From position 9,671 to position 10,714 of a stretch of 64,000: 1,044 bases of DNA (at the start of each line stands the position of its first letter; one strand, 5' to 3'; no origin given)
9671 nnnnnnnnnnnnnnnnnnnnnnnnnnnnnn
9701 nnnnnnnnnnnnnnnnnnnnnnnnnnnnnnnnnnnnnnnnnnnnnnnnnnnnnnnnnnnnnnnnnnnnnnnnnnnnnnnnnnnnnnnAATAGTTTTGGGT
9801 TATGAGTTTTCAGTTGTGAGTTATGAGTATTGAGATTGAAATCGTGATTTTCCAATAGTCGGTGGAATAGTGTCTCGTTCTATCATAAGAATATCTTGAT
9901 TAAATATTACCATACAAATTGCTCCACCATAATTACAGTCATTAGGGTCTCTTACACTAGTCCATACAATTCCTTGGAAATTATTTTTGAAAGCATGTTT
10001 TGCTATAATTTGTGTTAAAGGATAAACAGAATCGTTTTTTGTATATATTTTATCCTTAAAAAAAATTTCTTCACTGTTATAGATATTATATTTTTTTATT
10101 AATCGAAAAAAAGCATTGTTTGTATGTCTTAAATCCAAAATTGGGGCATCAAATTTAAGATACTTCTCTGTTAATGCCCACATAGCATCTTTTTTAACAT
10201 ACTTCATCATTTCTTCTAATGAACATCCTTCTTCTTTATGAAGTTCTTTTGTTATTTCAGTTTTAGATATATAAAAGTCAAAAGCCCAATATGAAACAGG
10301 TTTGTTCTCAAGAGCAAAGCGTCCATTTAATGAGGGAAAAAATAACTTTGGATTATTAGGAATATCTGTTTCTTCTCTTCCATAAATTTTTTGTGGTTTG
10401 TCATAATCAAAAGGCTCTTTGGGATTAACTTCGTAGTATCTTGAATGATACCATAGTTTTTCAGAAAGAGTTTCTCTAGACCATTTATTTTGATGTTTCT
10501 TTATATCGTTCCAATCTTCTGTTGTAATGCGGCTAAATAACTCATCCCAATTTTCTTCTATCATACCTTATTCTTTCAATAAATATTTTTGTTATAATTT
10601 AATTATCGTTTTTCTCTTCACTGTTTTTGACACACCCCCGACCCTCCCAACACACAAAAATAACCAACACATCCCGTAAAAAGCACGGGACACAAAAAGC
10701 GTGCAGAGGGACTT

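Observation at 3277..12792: Contiguous heat-shock supercluster dnaK–(RES-like)–clpB–hrcA–(hypothetical)–grpE–dnaJ with two foreign-looking insertions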

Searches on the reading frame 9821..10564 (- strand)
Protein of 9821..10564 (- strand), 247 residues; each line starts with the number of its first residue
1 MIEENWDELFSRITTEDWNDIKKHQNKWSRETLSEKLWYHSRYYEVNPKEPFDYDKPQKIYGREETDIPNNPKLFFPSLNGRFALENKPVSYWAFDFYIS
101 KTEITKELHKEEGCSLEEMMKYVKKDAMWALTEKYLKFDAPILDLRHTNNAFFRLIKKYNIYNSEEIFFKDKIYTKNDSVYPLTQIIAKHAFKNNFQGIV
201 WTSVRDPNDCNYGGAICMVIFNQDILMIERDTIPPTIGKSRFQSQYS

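Call 4: search_protein_families(library=pfam, proteins=[window:9821-10564:-], max_evalue=1)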
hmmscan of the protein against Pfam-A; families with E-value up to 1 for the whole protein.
window:9821-10564:- (247 aa): 2 families
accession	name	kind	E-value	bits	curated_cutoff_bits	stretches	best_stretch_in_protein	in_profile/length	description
PF08808.17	RES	-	0.00012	22.6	23.2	1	174-226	94-143/157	RES domain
PF06590.16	PerB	-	0.14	13.1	25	1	110-185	7-83/129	PerB protein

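Call 5: search_protein_families(library=ncbifam, proteins=[window:9821-10564:-], max_evalue=1)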
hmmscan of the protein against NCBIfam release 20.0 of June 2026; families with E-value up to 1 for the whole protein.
window:9821-10564:- (247 aa): 0 families

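Call 10: find_homologous_proteins(query=window:9821-10564:-)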
Query window:9821-10564:- (247 aa): 1 proteins with E <= 0.001 among 86 candidates.
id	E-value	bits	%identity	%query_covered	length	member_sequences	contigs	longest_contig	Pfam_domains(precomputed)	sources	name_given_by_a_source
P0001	2.2e-168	576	100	100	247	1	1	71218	-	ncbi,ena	-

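Call 13: find_encoding_contigs(protein=P0001, flank=10000, max_places=4)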
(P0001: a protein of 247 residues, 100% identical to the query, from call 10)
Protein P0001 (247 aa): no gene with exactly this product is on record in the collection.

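Call 22: search_protein_representatives(protein=window:9821-10564:-)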
Query: 247 residues. Proteins with E-value up to 0.001 (for the whole library): 74; up to 1e-10: 39; up to 1e-30: 2. The best 74 are listed.
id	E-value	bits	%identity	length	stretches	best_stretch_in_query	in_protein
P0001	6.9e-169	576.0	100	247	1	1-247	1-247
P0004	1.1e-44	169.1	41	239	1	5-227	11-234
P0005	3.4e-28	115.1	35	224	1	4-226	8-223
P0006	1.3e-27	113.1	33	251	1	11-229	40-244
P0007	8.5e-26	107.2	38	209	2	80-225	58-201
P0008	7.3e-24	100.9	36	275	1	8-227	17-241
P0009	8.8e-22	94.1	29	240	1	4-227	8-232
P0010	3.9e-21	91.9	31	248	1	6-225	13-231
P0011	6.4e-21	91.2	37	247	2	80-231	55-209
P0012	1.4e-20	90.1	34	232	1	15-226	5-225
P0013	4.8e-19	85.1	28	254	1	4-223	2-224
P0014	7.7e-19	84.4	30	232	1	10-223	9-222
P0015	8.0e-17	77.8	32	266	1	79-235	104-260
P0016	2.6e-15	72.9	35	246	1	32-234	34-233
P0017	3.1e-15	72.6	31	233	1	4-229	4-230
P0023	1.5e-13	67.1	28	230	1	14-227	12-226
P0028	5.2e-13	65.3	31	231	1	22-225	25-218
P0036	2.3e-11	59.9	27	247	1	10-226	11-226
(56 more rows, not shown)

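Call 24: search_protein_families(library=pfam, alignment_id=A1, max_evalue=0.01)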
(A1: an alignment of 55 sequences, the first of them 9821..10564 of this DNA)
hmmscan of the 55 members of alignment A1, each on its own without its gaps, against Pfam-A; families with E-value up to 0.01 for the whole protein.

A. member 1, window:9821-10564:- (247 aa): 1 family
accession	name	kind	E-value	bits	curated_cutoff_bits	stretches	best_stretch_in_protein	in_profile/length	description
PF08808.17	RES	-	0.00012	22.6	23.2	1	174-226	94-143/157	RES domain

B. families by the number of members that match (of 55 scanned): 4 families
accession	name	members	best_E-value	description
PF08808.17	RES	53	3.6e-11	RES domain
PF09226.17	Endonuc-HincII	1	0.0023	Restriction endonuclease HincII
PF10026.15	DUF2268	1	0.0038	Predicted Zn-dependent protease (DUF2268)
PF14819.11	QueF_N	1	0.0077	Nitrile reductase, 7-cyano-7-deazaguanine-reductase N-term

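Call 25: search_solved_structures(query=A1, max_evalue=1, show_alignments=3)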
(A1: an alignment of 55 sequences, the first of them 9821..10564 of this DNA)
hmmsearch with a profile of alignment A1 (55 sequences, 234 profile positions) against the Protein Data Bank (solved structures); distinct sequences matched with E-value up to 1: 2.
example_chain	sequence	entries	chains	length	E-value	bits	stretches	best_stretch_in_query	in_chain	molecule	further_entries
5kc2_C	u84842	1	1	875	0.2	14.1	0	96-157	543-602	Phosphatidylinositol 3-kinase VPS34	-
5dfz_C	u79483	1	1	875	0.21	14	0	96-157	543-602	Phosphatidylinositol 3-kinase VPS34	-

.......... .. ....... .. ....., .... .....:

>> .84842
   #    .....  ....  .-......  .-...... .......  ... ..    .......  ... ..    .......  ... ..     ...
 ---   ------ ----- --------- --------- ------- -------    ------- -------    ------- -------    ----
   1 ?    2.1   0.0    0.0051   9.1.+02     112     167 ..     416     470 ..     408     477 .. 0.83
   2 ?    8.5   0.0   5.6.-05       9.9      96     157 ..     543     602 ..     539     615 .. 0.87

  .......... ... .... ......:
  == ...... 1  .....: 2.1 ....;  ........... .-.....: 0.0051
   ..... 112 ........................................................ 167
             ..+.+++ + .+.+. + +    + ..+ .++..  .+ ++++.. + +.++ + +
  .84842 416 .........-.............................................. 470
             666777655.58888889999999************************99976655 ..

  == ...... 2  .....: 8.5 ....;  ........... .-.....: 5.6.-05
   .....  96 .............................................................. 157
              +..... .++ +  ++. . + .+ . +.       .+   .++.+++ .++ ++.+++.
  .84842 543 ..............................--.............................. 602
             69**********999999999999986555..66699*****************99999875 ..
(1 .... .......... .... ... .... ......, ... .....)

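Call 28: find_encoding_contigs(protein=P0004, flank=6000, max_places=4)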
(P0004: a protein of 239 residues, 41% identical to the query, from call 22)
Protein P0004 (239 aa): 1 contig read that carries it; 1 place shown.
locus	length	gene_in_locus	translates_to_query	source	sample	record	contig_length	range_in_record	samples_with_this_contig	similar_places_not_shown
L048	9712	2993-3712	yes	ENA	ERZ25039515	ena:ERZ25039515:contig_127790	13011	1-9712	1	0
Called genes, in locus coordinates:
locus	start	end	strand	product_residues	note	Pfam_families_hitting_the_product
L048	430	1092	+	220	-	PF00012:HSP70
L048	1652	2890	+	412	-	PF07693:KAP_NTPase, PF13401:AAA_22 (faint)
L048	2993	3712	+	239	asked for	PF08808:RES (weak)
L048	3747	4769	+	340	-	PF02861:Clp_N, PF13191:AAA_16 (weak), PF23569:NBD_SMAX1, PF01637:ATPase_2 (faint), PF00004:AAA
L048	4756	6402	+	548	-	PF17871:AAA_lid_9, PF00158:Sigma54_activat (weak), PF07724:AAA_2, PF13401:AAA_22 (faint), PF00004:AAA, PF07728:AAA_5, PF10431:ClpB_D2-small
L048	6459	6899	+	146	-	-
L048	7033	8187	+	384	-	PF22458:RsmF-B_ferredox, PF01189:Methyltr_RsmB-F, PF01209:Ubie_methyltran (weak), PF09445:Methyltransf_15 (faint), PF13847:Methyltransf_31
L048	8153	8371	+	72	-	PF01189:Methyltr_RsmB-F (weak)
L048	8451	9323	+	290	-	PF01596:Methyltransf_3, PF13578:Methyltransf_24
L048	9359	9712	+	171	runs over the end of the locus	PF07719:TPR_2 (faint), PF13181:TPR_8 (faint), PF13424:TPR_12 (faint), PF13428:TPR_14 (faint), PF13525:YfiO (weak), PF24575:TPR_Slam (faint), PF13432:TPR_16 (faint), PF13174:TPR_6 (weak)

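Call 32: find_encoding_contigs(protein=P0005, flank=6000, max_places=3)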
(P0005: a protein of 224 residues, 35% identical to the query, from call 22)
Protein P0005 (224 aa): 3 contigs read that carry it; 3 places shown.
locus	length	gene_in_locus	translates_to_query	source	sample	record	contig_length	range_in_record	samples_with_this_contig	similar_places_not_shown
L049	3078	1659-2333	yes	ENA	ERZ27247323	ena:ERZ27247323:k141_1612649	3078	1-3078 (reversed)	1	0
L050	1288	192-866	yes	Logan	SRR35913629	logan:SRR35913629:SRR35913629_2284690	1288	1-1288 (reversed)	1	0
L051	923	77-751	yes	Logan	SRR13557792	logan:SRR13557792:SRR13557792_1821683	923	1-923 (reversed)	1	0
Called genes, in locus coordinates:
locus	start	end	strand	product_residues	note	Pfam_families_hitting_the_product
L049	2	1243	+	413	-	?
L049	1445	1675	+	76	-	-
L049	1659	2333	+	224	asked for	PF08808:RES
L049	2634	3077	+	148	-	?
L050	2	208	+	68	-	?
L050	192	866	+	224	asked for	PF08808:RES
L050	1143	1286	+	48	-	?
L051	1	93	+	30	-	?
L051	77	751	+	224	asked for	PF08808:RES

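Call 33: find_encoding_contigs(protein=P0006, flank=6000, max_places=3)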
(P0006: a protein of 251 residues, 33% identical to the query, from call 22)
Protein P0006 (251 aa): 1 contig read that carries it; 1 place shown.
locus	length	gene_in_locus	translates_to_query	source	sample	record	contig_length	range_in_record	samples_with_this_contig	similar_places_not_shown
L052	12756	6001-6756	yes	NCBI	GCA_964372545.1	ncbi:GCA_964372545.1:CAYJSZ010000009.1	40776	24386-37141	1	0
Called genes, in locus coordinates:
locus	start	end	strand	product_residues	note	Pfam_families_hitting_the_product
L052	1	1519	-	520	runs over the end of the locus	PF04389:Peptidase_M28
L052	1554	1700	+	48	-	-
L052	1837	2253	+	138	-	PF27746:Small_heat_shock_put (weak), PF00011:HSP20, PF17886:ArsA_HSP20 (weak)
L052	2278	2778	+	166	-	PF00011:HSP20, PF17886:ArsA_HSP20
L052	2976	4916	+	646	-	PF00012:HSP70, PF06723:MreB_Mbl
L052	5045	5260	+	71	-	PF10387:DUF2442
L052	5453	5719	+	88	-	PF10387:DUF2442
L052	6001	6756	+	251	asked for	-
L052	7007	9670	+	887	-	PF02861:Clp_N, PF23569:NBD_SMAX1, PF00004:AAA, PF17871:AAA_lid_9, PF07724:AAA_2, PF00004:AAA, PF07728:AAA_5, PF10431:ClpB_D2-small, +6 more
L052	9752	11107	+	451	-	PF17125:Methyltr_RsmF_N (weak), PF22458:RsmF-B_ferredox, PF13649:Methyltransf_25 (faint), PF01728:FtsJ (weak), PF01189:Methyltr_RsmB-F, PF01209:Ubie_methyltran (weak), PF13847:Methyltransf_31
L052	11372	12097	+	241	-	-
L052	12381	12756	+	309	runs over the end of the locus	PF01882:DUF58, PF13519:VWA_2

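Call 34: find_encoding_contigs(protein=P0008, flank=6000, max_places=3)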
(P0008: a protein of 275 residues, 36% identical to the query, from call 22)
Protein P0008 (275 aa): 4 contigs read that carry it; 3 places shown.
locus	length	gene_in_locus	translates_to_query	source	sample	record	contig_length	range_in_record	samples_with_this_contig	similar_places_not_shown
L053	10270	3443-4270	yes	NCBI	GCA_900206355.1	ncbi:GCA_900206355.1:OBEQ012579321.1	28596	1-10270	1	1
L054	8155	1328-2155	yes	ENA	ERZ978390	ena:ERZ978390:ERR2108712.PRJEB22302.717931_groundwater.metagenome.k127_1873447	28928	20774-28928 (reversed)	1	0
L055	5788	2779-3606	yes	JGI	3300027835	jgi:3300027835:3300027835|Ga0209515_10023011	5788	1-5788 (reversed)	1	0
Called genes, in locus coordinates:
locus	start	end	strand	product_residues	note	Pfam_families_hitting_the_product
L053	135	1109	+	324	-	PF01384:PHO4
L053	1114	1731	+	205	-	PF01865:PhoU_div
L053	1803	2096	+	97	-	PF20126:TumE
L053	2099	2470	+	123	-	PF25212:HVO_A0114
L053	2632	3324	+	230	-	-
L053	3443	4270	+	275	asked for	PF08808:RES (weak)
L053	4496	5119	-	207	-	PF02545:Maf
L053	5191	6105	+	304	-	PF01207:Dus, PF01791:DeoC (faint)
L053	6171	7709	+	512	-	PF00149:Metallophos, PF02872:5_nucleotid_C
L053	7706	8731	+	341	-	PF02608:Bmp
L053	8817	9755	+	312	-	PF02661:Fic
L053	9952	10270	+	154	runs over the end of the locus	PF01381:HTH_3, PF13560:HTH_31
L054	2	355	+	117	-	?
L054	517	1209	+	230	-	-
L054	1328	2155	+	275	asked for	PF08808:RES (weak)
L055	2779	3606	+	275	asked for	PF08808:RES (weak)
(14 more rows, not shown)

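Call 36: predict_structure(alignment_id=A1)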
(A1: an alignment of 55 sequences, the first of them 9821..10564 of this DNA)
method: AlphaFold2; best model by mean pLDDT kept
length: 247 residues; sequences in the alignment: 55
mean_pLDDT: 92.1   pTM: 0.88
mean pLDDT of the five models: 92.1, 92.1, 92.0, 91.9, 91.4
residues with pLDDT >= 90: 205; 70-90: 27; 50-70: 13; < 50: 2
segments of 3 or more residues with pLDDT < 50: none
pLDDT, mean of each block of 10 residues (from residue 1): 84 98 87 95 95 96 95 96 97 96 92 90 88 96 97 97 96 96 98 98 94 91 97 68 55
secondary structure, 60 per line:
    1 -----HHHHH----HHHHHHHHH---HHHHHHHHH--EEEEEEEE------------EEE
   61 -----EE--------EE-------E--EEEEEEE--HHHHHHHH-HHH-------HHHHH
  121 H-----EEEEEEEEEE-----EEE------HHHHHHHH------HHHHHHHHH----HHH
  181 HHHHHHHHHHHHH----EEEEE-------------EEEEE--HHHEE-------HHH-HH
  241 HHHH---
elements in order: H6-10 H15-23 H27-35 E38-45 E58-60 E88-94 H97-104 H116-121 E127-136 E142-144 H151-158 H165-173 H178-193 E198-202 E216-220 H239-244

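Call 44: fold_search(model_id=the predicted structure, library=pdb)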
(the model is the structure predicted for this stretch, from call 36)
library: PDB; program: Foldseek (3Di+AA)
matches with E <= 10: 223; with E <= 0.001: 2
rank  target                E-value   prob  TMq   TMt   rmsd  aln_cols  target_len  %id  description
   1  8qnq_C                3.7e-04  0.99  0.34  0.34  10.0       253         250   10  Structure of the toxin-antitoxin NatRT complex from Pseudomonas aeruginosa. NatTE29D mutant (released 2024-10-02)
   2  8qnl_C                7.4e-04  0.98  0.36  0.36   9.8       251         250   12  Structure of the toxin-antitoxin NatRT complex from Pseudomonas aeruginosa (released 2024-10-02)
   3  6fkg_B                1.8e-03  0.99  0.36  0.46   8.4       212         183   15  Crystal structure of the M.tuberculosis MbcT-MbcA toxin-antitoxin complex. (released 2019-02-27)
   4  9r35_A                3.1e-02  0.90  0.35  0.55   8.6       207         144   11  Crystal structure of the Pseudomonas putida Xre-RES toxin-antitoxin complex bound to promoter DNA (released 2025-08-20)
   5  8gug_A                8.4e-02  0.89  0.36  0.54   5.9       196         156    9  Structure of VPA0770 toxin bound to VPA0769 antitoxin in Vibrio parahaemolyticus (released 2023-07-26)
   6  9r35_D                1.3e-01  0.77  0.36  0.57   8.9       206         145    9  Crystal structure of the Pseudomonas putida Xre-RES toxin-antitoxin complex bound to promoter DNA (released 2025-08-20)
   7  1pv5                  8.5e-01  0.02  0.15  0.14  17.1       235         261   10  Structure of Protein of Unknown Function YwqG from Bacillus subtilis (released 2004-01-20)
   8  8k1c_D                1.4e+00  0.04  0.14  0.10   9.2       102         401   13  Structural insight into the role of acetyl-CoA acetyltransferase from Fusobacterium nucleatum (released 2023-08-02)
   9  8gqg_C                1.8e+00  0.05  0.09  0.06   5.2        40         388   15  Crystal structure of Thioloase from Pseudomonas aeruginosa PAO1 (released 2024-03-13)
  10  7ei4_B                1.9e+00  0.03  0.12  0.09   8.9        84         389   10  Crystal structure of MasL in complex with a novel covalent inhibitor, collimonin C (released 2022-04-06)
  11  8k1c_C                1.9e+00  0.03  0.13  0.09  10.3       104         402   12  Structural insight into the role of acetyl-CoA acetyltransferase from Fusobacterium nucleatum (released 2023-08-02)
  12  8gqg_A                2.0e+00  0.05  0.10  0.07   5.2        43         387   14  Crystal structure of Thioloase from Pseudomonas aeruginosa PAO1 (released 2024-03-13)
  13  8opv_D                2.0e+00  0.03  0.13  0.09   9.2        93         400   11  Structure of Mycobacterium tuberculosis beta-oxidation trifunctional enzyme in complex with Resveratrol (Fragment-B-H1 (released 2024-01-24)
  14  7ei4_C                2.0e+00  0.03  0.13  0.09  10.4        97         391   11  Crystal structure of MasL in complex with a novel covalent inhibitor, collimonin C (released 2022-04-06)
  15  4k30_A                2.0e+00  0.02  0.15  0.20  13.3       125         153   10  Structure of the N-acetyltransferase domain of human N-acetylglutamate synthase (released 2013-08-14)
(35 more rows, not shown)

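Call 68: search_solved_structures(query=P0005, max_evalue=10, show_alignments=3)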
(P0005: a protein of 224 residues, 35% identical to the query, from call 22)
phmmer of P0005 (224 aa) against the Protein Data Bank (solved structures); distinct sequences matched with E-value up to 10: 0.

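Call 71: find_encoding_contigs(protein=P0007, flank=5000, max_places=3)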
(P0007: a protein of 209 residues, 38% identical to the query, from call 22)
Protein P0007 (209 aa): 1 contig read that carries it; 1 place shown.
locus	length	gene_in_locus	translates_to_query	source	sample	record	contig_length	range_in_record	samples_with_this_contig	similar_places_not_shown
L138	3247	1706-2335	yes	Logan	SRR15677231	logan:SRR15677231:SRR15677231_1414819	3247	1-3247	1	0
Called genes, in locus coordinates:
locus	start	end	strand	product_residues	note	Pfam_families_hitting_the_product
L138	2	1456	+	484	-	?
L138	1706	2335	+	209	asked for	-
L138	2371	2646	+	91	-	-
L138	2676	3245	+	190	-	?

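Call 72: find_encoding_contigs(protein=P0011, flank=5000, max_places=3)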
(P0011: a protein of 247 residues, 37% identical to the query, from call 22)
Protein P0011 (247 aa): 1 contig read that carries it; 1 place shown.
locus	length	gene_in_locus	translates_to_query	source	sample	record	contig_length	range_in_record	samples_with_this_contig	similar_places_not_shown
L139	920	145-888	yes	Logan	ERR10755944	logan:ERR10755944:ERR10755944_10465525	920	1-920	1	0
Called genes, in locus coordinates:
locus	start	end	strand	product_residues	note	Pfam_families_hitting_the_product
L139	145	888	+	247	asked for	PF08808:RES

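Call 73: find_encoding_contigs(protein=P0013, flank=5000, max_places=3)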
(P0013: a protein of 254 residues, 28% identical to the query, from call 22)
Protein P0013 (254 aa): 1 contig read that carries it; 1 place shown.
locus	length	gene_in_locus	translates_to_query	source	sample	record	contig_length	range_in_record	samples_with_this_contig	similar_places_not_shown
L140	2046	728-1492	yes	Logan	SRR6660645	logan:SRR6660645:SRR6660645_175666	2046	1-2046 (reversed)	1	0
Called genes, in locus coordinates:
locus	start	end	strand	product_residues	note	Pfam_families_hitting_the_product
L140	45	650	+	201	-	-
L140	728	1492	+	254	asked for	PF08808:RES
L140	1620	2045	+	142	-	?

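Call 87: search_protein_families(library=padloc, proteins=[window:9821-10564:-, P0004, P0005, P0006, P0007], max_evalue=0.1)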
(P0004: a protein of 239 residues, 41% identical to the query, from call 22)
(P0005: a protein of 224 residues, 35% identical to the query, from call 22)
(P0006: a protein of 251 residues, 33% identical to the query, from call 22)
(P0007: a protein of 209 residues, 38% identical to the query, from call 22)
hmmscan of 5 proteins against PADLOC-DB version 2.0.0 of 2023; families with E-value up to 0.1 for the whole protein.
window:9821-10564:- (247 aa): 0 families

P0004 (239 aa): 0 families

P0005 (224 aa): 0 families

P0006 (251 aa): 0 families

P0007 (209 aa): 1 family
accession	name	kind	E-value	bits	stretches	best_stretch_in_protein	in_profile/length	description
PDLC03264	MTase_II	-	0.046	11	1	25-86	219-279/306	Type II methyltransferase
